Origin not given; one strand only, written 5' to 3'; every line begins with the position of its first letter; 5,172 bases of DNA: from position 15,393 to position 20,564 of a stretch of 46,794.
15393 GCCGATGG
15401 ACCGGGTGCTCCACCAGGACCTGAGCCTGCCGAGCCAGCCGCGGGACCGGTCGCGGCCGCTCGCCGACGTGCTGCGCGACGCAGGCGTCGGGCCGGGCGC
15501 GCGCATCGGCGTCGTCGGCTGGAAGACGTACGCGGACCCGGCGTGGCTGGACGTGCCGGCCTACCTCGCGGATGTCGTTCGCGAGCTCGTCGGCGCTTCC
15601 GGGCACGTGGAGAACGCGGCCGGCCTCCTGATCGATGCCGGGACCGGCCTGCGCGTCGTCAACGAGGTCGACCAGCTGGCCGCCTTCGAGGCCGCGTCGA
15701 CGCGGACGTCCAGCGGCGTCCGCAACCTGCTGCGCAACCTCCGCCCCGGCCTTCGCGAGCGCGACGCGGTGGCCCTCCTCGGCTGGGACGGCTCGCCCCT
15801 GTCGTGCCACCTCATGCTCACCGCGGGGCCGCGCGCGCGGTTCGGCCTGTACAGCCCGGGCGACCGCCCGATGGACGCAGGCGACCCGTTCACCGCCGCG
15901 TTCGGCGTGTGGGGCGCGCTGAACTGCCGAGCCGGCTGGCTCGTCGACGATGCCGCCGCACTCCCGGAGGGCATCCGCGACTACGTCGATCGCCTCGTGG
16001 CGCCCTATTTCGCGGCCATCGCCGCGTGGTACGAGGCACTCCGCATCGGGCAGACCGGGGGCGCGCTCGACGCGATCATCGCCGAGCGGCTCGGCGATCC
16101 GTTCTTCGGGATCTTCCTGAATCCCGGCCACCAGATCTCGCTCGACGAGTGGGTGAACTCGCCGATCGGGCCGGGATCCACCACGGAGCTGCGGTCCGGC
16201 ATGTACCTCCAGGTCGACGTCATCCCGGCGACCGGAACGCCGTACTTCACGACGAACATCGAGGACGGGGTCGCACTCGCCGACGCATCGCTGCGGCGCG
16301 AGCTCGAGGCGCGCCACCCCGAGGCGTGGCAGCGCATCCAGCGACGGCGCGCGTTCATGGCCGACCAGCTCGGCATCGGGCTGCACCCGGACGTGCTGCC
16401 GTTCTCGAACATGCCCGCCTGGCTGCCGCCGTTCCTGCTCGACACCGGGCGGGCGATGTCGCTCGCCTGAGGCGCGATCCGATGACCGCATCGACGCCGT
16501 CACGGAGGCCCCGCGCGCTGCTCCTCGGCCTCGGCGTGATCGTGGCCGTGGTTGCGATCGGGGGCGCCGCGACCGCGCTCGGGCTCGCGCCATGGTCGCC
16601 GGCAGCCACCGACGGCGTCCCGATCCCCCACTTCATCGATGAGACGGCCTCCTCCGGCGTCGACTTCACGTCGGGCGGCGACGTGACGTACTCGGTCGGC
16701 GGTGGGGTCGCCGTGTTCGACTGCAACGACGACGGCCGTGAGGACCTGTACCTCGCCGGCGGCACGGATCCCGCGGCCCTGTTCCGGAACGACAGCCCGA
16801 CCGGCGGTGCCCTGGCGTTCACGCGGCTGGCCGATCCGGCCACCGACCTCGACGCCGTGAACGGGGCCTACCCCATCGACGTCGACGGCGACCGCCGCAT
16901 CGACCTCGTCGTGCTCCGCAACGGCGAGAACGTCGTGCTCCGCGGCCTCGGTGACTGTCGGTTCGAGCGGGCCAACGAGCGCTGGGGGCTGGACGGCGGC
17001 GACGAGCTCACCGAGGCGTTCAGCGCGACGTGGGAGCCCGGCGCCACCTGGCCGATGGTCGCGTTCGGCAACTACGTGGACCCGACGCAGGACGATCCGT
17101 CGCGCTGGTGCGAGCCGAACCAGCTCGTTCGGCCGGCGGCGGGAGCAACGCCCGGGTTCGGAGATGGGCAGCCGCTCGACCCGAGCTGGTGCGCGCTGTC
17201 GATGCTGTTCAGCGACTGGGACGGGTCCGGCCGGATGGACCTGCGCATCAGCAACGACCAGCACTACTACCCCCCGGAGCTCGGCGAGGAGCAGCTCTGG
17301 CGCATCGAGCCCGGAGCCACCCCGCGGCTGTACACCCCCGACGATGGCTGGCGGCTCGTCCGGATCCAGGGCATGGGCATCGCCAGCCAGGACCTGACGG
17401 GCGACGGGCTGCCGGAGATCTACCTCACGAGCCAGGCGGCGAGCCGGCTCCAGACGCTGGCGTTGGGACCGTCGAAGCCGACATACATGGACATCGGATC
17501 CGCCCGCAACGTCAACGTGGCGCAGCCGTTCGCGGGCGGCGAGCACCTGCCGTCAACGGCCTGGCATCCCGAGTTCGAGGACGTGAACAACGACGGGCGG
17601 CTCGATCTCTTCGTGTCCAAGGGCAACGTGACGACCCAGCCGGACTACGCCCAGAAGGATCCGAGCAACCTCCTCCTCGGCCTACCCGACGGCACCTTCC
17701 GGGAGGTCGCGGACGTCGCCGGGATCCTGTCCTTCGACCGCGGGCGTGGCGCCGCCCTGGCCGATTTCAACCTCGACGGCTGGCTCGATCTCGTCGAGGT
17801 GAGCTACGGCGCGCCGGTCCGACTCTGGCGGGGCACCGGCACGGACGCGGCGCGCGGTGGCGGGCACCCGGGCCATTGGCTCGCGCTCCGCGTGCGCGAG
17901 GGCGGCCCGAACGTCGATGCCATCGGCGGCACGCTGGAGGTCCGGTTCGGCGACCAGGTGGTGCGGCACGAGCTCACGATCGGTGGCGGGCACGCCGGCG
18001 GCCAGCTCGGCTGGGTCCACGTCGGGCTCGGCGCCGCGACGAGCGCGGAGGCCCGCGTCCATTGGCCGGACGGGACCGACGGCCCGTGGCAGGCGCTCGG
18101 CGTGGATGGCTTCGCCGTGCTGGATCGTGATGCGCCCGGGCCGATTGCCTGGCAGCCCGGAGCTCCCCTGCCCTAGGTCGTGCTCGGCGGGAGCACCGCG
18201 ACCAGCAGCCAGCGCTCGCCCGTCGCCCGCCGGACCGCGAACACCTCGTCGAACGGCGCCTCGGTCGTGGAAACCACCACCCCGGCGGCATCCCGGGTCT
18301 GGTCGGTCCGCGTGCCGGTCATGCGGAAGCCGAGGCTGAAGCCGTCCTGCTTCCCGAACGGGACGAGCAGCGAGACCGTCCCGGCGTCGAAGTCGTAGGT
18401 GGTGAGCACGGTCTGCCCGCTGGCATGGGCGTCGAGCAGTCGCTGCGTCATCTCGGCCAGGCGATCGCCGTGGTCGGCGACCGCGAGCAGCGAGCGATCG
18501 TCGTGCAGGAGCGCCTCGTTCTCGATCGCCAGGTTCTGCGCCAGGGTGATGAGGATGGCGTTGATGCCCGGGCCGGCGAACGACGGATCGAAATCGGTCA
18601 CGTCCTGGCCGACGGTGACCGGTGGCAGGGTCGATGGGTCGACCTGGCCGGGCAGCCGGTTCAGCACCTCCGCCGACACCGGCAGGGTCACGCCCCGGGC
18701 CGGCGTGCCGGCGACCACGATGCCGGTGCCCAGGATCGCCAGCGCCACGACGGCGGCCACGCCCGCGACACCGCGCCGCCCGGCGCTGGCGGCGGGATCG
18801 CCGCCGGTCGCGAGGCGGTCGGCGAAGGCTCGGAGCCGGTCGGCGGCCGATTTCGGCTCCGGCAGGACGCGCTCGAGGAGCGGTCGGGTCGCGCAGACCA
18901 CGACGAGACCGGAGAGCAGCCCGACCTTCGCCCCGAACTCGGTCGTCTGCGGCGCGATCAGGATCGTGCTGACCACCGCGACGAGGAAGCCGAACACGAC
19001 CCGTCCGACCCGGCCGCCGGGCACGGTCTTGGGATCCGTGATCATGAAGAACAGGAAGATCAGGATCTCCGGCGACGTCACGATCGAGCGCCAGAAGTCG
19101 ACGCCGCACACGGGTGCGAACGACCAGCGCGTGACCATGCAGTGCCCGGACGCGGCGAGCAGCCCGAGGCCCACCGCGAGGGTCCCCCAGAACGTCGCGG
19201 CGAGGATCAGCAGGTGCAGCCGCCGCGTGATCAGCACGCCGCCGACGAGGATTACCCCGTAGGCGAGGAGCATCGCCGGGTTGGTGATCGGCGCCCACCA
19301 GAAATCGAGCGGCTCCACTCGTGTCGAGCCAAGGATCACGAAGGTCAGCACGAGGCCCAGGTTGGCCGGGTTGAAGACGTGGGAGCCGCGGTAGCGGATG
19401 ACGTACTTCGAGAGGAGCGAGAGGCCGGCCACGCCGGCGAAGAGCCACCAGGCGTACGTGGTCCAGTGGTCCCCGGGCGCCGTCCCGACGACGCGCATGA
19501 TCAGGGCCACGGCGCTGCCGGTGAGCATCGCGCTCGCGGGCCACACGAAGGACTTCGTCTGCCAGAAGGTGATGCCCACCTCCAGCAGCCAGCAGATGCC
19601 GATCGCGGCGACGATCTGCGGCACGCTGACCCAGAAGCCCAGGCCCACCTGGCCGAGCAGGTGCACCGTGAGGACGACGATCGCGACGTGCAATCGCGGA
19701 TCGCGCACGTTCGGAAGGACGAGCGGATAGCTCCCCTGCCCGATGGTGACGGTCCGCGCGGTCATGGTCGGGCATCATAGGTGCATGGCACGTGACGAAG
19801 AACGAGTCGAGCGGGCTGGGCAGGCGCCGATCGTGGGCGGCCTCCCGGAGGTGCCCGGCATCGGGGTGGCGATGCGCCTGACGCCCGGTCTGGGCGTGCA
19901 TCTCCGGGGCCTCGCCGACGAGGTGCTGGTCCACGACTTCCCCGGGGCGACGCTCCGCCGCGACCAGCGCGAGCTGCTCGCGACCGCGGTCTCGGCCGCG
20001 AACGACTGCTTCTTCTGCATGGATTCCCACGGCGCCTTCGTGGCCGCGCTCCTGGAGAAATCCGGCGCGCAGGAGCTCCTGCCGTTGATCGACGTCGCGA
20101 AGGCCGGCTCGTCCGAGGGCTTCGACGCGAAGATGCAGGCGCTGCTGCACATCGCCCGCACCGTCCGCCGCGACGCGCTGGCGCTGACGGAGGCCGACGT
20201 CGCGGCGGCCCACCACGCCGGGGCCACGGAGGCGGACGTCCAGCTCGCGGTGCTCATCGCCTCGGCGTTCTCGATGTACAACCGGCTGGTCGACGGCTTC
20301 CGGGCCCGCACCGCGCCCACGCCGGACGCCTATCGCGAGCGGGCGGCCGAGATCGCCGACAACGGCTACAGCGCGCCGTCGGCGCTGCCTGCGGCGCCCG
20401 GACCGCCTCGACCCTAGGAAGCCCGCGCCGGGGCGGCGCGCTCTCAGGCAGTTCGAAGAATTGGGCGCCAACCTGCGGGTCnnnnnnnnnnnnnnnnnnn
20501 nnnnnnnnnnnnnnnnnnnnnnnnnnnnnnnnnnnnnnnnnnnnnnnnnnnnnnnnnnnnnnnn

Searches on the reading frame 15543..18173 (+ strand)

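Call 57: search_protein_families(library=pfam, proteins=[window:15543-18173:+], max_evalue=0.001)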
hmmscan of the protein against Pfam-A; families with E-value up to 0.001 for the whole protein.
window:15543-18173:+ (877 aa): 2 families
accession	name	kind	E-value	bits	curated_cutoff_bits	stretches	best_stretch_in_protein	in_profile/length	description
PF13517.12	FG-GAP_3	-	9.4e-19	68.2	26.9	3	680-751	1-60/61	FG-GAP-like repeat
PF07593.17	UnbV_ASPIC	-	8.5e-08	32.4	23.4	1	793-846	1-55/68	ASPIC and UnbV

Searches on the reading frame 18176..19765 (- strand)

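Call 33: search_protein_families(library=pfam, proteins=[window:18176-19765:-], max_evalue=0.001)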
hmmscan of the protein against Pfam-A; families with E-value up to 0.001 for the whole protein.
window:18176-19765:- (530 aa): 1 family
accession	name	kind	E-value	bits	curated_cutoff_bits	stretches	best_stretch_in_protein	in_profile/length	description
PF03116.20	NQR2_RnfD_RnfE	-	0.00096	19.1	27.7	0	26-270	20-263/296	NQR2, RnfD, RnfE family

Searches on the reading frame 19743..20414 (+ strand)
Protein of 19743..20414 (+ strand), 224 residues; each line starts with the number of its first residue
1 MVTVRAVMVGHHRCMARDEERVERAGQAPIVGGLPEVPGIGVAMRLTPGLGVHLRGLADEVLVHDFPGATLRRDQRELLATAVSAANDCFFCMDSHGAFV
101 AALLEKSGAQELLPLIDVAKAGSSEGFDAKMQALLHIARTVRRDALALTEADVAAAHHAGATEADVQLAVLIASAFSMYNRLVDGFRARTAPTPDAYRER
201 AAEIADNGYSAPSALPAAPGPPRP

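Call 33: search_protein_families(library=pfam, proteins=[window:19743-20414:+], max_evalue=0.001)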
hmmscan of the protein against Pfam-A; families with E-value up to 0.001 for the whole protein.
window:19743-20414:+ (224 aa): 1 family
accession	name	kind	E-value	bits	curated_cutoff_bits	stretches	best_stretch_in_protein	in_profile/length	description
PF02627.25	CMD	-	1.6e-08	34.9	23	1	69-98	18-47/84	Carboxymuconolactone decarboxylase family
